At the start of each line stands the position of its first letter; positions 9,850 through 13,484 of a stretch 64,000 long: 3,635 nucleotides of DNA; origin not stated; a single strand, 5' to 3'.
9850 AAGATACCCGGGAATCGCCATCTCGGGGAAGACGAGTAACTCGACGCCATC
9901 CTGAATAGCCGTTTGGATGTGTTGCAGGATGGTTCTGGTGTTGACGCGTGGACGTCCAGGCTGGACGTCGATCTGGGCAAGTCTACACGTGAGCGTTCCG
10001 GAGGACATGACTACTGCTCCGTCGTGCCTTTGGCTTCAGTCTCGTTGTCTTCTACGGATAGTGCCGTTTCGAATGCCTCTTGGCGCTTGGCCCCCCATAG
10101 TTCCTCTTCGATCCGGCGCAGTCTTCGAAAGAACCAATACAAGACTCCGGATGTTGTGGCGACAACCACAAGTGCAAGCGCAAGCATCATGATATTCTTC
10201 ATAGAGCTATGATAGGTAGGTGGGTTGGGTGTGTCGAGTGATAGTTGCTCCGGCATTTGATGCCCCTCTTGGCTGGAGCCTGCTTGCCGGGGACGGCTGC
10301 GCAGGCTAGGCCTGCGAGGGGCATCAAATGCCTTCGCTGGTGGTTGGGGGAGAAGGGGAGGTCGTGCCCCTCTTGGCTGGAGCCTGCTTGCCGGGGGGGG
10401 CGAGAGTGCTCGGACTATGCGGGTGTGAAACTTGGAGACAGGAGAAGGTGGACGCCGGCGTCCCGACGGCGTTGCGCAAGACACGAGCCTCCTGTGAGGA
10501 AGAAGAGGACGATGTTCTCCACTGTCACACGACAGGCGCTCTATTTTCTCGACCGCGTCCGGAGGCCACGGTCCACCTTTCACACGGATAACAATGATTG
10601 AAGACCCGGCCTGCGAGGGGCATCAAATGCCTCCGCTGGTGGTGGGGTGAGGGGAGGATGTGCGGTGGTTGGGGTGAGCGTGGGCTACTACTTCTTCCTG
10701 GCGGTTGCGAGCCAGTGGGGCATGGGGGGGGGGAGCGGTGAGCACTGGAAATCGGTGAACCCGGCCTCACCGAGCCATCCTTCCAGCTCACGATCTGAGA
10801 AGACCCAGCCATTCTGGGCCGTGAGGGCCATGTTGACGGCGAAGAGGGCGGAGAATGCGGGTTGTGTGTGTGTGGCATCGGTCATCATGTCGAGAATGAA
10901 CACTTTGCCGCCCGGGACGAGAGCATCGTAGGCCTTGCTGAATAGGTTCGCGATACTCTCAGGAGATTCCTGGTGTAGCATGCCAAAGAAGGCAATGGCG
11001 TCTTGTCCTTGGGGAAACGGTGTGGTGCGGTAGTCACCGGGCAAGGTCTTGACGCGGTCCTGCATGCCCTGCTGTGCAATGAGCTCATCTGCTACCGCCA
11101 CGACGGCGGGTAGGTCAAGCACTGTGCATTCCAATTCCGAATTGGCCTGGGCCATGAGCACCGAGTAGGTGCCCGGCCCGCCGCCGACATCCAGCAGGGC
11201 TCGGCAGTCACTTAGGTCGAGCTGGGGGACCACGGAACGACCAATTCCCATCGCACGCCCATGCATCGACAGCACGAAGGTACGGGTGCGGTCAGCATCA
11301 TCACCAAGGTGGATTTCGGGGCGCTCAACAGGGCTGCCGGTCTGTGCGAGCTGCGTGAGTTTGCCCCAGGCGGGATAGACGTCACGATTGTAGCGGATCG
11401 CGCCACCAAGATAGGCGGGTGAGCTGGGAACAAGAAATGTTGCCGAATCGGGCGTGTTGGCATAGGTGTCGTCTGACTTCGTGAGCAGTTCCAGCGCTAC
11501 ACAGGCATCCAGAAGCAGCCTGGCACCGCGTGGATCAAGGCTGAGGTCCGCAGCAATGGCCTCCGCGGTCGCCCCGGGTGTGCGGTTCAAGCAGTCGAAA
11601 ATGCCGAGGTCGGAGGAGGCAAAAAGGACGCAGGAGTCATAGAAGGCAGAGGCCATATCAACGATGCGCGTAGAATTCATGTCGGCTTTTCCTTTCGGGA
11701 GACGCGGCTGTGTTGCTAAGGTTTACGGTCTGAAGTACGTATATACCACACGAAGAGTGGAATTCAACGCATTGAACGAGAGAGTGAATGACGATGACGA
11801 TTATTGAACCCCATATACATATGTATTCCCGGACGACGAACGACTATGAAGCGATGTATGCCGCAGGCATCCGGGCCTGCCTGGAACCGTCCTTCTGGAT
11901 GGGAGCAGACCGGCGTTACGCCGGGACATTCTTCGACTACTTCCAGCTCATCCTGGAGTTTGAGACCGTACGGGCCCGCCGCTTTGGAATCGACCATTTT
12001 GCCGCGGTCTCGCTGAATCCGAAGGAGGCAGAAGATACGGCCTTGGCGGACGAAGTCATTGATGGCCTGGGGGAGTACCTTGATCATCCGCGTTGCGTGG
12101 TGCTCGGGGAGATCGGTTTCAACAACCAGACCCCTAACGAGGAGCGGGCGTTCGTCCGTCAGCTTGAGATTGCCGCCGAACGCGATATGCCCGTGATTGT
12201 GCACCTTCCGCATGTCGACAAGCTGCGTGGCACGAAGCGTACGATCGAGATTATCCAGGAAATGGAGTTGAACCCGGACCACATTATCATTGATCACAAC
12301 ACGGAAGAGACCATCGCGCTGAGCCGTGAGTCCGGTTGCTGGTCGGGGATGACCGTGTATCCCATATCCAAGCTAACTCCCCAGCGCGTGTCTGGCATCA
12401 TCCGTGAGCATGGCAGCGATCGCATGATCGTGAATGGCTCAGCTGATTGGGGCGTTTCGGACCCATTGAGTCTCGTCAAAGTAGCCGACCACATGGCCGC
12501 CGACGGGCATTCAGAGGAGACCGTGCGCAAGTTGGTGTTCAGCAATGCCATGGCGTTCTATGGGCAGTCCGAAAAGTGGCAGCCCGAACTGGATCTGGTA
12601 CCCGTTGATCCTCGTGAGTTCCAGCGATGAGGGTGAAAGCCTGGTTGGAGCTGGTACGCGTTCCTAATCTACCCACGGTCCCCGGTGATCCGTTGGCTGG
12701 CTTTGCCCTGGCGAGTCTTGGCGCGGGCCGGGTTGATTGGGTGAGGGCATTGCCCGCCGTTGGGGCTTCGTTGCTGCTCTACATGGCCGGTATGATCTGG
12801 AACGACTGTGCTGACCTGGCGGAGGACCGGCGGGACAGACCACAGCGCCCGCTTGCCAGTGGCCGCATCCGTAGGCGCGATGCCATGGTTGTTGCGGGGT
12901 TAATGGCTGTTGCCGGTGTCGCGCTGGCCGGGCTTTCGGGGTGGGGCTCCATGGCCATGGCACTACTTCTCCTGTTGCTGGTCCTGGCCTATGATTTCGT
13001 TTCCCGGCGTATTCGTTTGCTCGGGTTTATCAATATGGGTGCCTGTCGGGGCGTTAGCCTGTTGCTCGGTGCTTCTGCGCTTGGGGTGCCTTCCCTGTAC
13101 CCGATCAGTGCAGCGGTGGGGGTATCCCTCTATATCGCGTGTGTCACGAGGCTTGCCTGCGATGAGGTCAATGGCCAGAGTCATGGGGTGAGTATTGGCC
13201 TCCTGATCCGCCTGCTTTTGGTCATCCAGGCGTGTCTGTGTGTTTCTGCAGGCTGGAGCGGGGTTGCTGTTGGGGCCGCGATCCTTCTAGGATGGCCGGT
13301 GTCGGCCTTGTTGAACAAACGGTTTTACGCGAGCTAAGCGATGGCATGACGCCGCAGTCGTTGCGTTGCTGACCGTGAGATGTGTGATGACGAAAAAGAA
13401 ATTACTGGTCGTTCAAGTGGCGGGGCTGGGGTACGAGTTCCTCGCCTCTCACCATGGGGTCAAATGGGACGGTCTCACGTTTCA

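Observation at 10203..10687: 485-bp non-coding island of nested inverted and direct repeats between the O-MT gene and the nadE operon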

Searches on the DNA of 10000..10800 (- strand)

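Call 24: search_rna_families(source=window, start=10000, end=10800, threshold=evalue, max_evalue=10)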
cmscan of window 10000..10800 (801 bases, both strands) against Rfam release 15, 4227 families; matches with E-value up to 10: 6.
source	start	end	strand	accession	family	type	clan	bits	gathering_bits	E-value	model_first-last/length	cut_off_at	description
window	10253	10331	+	RF03385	mir-614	Gene; miRNA;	-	20.4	90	1.3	1-80/80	no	mir-614 microRNA precursor family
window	10258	10326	-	RF03622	mir-731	Gene; miRNA;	-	20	70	0.74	1-90/90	no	mir-731 microRNA precursor family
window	10250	10334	+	RF03471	mir-745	Gene; miRNA;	-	18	62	0.83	1-77/77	no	mir-745 microRNA precursor family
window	10260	10324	-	RF03281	mir-596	Gene; miRNA;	-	17.8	80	7.5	1-73/73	no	mir-596 microRNA precursor family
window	10165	10319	+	RF02184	ST7-OT3_2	Gene; lncRNA;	-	16.9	100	2.3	1-138/138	no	ST7 overlapping transcript 3 conserved region 2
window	10649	10800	+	RF01946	KCNQ1OT1_1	Gene; lncRNA;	-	8.2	70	0.88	1-167/464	3'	KCNQ1 overlapping transcript 1 conserved region 1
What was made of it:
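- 10252..10332 (-): 81-nt hairpin with a REPIN-like architecture. It has a 17-bp perfect outer stem (X1p/X2) and a 7-bp inner stem. Only generic miRNA-hairpin noise in Rfam (call 24).
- No Rfam hit appears at E<=10, including the NAD+ riboswitch classes (call 24).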

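Call 55: search_dna_similar(query=window:10203-10687:-, collection=plasmids, mode=distant, max_evalue=0.001, max_rows=10)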
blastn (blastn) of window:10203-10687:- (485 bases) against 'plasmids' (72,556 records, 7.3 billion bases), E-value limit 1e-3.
No match.

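Call 56: search_dna_similar(query=window:10203-10687:-, collection=phages, mode=distant, max_evalue=0.001, max_rows=10)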
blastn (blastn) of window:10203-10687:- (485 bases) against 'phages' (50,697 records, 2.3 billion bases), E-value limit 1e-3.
No match.
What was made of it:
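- Tried and rejected: blastn against plasmids and phages (calls 55, 56): no match.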

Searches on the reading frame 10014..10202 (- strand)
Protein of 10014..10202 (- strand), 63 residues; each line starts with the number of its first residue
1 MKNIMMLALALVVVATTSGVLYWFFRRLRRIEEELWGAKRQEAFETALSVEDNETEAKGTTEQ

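Call 14: search_protein_families(library=pfam, proteins=[window:10014-10202:-], max_evalue=0.01)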
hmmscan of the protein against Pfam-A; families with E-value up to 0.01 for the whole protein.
window:10014-10202:- (63 aa): 0 families

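Call 71: search_protein_representatives(protein=window:10014-10202:-)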
Query: 63 residues. Proteins with E-value up to 0.001 (for the whole library): 42; up to 1e-10: 8; up to 1e-30: 0. The best 42 are listed.
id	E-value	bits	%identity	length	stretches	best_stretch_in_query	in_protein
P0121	1.9e-29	115.5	94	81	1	1-63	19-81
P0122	6.0e-16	73.3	58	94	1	1-60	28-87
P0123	2.7e-14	68.1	53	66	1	1-58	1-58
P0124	1.7e-12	62.5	51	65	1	2-58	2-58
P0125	7.2e-12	60.5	52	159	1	2-57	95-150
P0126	3.9e-11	58.2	58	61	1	5-52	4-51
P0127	4.2e-11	58.2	54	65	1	1-56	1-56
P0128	7.1e-11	57.4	59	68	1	1-49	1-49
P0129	5.5e-10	54.7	58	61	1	5-52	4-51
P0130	1.2e-09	53.6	45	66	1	2-57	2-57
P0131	5.2e-09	51.6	54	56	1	1-48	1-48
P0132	3.0e-08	49.2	63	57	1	5-47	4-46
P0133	9.3e-07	44.6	54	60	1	1-46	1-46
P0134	1.6e-06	43.9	49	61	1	7-51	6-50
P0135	4.3e-06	42.5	55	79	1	3-42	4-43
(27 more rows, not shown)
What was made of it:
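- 10011..10202 (-): Conserved 63-aa small membrane-type ORF. Its stop lies 2 nt before the nadE ATG. Given as context, not part of the island. It has 42 relatives at E<=1e-3 in 1.84 billion representatives (call 71).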

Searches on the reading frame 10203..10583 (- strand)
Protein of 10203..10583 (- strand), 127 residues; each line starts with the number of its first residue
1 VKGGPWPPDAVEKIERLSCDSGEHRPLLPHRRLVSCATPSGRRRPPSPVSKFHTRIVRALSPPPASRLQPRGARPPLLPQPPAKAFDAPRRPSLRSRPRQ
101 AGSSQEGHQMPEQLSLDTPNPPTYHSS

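Call 14: search_protein_families(library=pfam, proteins=[window:10203-10583:-], max_evalue=0.01)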
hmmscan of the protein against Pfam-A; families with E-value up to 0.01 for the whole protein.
window:10203-10583:- (127 aa): 0 families
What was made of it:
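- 10402..10607 (-): Unique 206-nt segment U between Z' and the first Y module. It holds the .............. palindrome. It is not significantly structured and has no homologue. No Pfam hit for its ORF (call 14).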

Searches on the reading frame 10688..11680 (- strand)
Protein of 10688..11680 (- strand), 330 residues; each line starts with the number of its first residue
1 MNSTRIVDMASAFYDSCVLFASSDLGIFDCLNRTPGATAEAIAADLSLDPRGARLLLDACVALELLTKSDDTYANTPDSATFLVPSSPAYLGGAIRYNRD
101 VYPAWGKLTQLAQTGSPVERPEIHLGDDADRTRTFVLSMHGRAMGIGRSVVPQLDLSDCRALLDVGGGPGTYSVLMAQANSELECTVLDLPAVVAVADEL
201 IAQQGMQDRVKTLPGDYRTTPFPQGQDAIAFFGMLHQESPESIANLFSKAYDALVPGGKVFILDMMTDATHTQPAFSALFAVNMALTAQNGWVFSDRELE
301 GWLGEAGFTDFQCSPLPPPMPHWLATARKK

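Call 14: search_protein_families(library=pfam, proteins=[window:10691-11680:-], max_evalue=0.01)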
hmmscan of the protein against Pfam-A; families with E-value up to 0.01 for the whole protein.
window:10691-11680:- (330 aa): 10 families
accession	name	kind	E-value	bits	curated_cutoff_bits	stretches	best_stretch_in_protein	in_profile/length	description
PF00891.24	Methyltransf_2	-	3.7e-27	95.5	22.3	1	126-308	30-209/210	O-methyltransferase domain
PF08100.18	Dimerisation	-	5.1e-18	65.1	25.6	1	4-84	7-92/93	O-methyltransferase dimerisation domain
PF13649.12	Methyltransf_25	-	4.2e-10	40.6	27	1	163-258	2-97/97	Methyltransferase domain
PF13489.12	Methyltransf_23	-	2.2e-07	31.2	27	1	161-309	25-160/164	Methyltransferase domain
PF08241.18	Methyltransf_11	-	4.6e-07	30.8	21.2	1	163-262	1-95/95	Methyltransferase domain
PF08242.18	Methyltransf_12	-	1.6e-05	26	30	1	163-259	1-97/98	Methyltransferase domain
PF05175.20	MTS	-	1.9e-05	24.8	23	1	152-281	25-155/170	Methyltransferase small domain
PF02353.26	CMAS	-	6.5e-05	22.8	27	1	151-270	55-171/273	Mycolic acid cyclopropane synthetase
PF13847.12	Methyltransf_31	-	0.0043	17.2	27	1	161-266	6-113/145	Methyltransferase domain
PF21320.3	HTH_65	-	0.0094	16.6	24.1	0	26-83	14-73/75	Rv2258c-like winged HTH domain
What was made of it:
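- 10688..11680 (-): O-methyltransferase gene, given as context. Its 3' end carries a C10 homopolymer (10725-10734) that reads C9 in one assembly, extending the ORF into the island. Pfam Methyltransf_2 + Dimerisation (call 14).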

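Call 35: find_encoding_contigs(protein=window:10688-11680:-, flank=3000, max_places=10)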
Protein window:10688-11680:- (330 aa): 17 contigs read that carry it; 8 places shown.
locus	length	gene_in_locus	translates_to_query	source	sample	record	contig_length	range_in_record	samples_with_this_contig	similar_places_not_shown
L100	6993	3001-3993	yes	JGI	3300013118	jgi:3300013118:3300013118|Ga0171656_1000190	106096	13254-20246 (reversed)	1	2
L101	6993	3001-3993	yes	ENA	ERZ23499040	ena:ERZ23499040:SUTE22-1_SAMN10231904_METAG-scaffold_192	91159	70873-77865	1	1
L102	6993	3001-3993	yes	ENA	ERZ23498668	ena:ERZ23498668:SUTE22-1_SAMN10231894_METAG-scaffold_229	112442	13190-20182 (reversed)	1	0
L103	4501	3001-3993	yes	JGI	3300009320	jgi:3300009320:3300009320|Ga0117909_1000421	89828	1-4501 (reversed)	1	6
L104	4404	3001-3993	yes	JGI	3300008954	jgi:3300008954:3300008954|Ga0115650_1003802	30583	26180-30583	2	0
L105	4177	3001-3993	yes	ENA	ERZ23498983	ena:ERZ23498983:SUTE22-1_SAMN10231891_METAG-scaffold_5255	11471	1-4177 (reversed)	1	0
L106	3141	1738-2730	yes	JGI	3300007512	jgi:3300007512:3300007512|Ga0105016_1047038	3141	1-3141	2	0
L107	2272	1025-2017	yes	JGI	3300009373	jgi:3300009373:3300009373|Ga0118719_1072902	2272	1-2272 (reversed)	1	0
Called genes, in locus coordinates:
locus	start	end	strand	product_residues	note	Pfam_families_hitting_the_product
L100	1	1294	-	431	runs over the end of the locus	PF01663:Phosphodiest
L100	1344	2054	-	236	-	PF01040:UbiA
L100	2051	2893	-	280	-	PF01026:TatD_DNase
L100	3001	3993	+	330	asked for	PF08100:Dimerisation, PF00891:Methyltransf_2, PF13489:Methyltransf_23 (weak), PF08241:Methyltransf_11 (weak), PF08242:Methyltransf_12 (faint), PF13649:Methyltransf_25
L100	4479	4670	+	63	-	-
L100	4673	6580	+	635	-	PF00795:CN_hydrolase, PF02540:NAD_synthase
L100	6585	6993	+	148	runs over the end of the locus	PF07238:PilZ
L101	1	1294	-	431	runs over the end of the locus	PF01663:Phosphodiest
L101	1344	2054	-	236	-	PF01040:UbiA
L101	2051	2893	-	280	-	PF01026:TatD_DNase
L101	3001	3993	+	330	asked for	PF08100:Dimerisation, PF00891:Methyltransf_2, PF13489:Methyltransf_23 (weak), PF08241:Methyltransf_11 (weak), PF08242:Methyltransf_12 (faint), PF13649:Methyltransf_25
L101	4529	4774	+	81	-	-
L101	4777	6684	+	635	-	PF00795:CN_hydrolase, PF02540:NAD_synthase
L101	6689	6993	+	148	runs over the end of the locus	PF07238:PilZ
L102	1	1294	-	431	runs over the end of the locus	PF01663:Phosphodiest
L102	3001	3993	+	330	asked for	PF08100:Dimerisation, PF00891:Methyltransf_2, PF13489:Methyltransf_23 (weak), PF08241:Methyltransf_11 (weak), PF08242:Methyltransf_12 (faint), PF13649:Methyltransf_25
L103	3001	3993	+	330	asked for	PF08100:Dimerisation, PF00891:Methyltransf_2, PF13489:Methyltransf_23 (weak), PF08241:Methyltransf_11 (weak), PF08242:Methyltransf_12 (faint), PF13649:Methyltransf_25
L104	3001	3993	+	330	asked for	PF08100:Dimerisation, PF00891:Methyltransf_2, PF13489:Methyltransf_23 (weak), PF08241:Methyltransf_11 (weak), PF08242:Methyltransf_12 (faint), PF13649:Methyltransf_25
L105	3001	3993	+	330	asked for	PF08100:Dimerisation, PF00891:Methyltransf_2, PF13489:Methyltransf_23 (weak), PF08241:Methyltransf_11 (weak), PF08242:Methyltransf_12 (faint), PF13649:Methyltransf_25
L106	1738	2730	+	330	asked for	PF08100:Dimerisation, PF00891:Methyltransf_2, PF13489:Methyltransf_23 (weak), PF08241:Methyltransf_11 (weak), PF08242:Methyltransf_12 (faint), PF13649:Methyltransf_25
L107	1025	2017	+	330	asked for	PF08100:Dimerisation, PF00891:Methyltransf_2, PF13489:Methyltransf_23 (weak), PF08241:Methyltransf_11 (weak), PF08242:Methyltransf_12 (faint), PF13649:Methyltransf_25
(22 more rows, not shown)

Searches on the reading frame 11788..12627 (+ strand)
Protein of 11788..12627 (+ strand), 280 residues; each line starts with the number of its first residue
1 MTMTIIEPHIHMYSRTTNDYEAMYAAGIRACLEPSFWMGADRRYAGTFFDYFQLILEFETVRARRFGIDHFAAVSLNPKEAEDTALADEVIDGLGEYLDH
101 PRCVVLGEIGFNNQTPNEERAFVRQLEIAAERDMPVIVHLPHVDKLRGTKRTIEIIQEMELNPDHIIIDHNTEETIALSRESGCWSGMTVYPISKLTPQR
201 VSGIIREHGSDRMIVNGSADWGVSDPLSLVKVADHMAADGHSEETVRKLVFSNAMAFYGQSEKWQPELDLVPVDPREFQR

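Call 14: search_protein_families(library=pfam, proteins=[window:11788-12627:+], max_evalue=0.01)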
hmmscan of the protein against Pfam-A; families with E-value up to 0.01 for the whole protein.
window:11788-12627:+ (280 aa): 1 family
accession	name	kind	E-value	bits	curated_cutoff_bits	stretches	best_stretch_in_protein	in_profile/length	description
PF01026.27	TatD_DNase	-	1.1e-12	48.3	27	1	63-258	48-252/253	TatD related DNase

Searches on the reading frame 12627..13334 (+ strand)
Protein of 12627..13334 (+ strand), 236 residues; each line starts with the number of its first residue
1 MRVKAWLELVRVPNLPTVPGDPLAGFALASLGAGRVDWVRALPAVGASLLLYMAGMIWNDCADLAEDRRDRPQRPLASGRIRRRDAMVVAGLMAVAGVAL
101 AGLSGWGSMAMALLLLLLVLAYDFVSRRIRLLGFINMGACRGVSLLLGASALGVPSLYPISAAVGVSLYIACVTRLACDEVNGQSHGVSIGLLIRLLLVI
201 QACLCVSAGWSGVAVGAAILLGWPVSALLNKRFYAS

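Call 14: search_protein_families(library=pfam, proteins=[window:12627-13334:+], max_evalue=0.01)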
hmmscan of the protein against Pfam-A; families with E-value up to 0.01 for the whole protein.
window:12627-13334:+ (236 aa): 2 families
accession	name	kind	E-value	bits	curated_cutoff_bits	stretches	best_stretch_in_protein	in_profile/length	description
PF01040.23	UbiA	-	2.2e-17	63.6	34.2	1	27-174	8-158/250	UbiA prenyltransferase family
PF24363.1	DUF7519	-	0.0017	18.7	27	1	77-129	41-94/155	Family of unknown function (DUF7519)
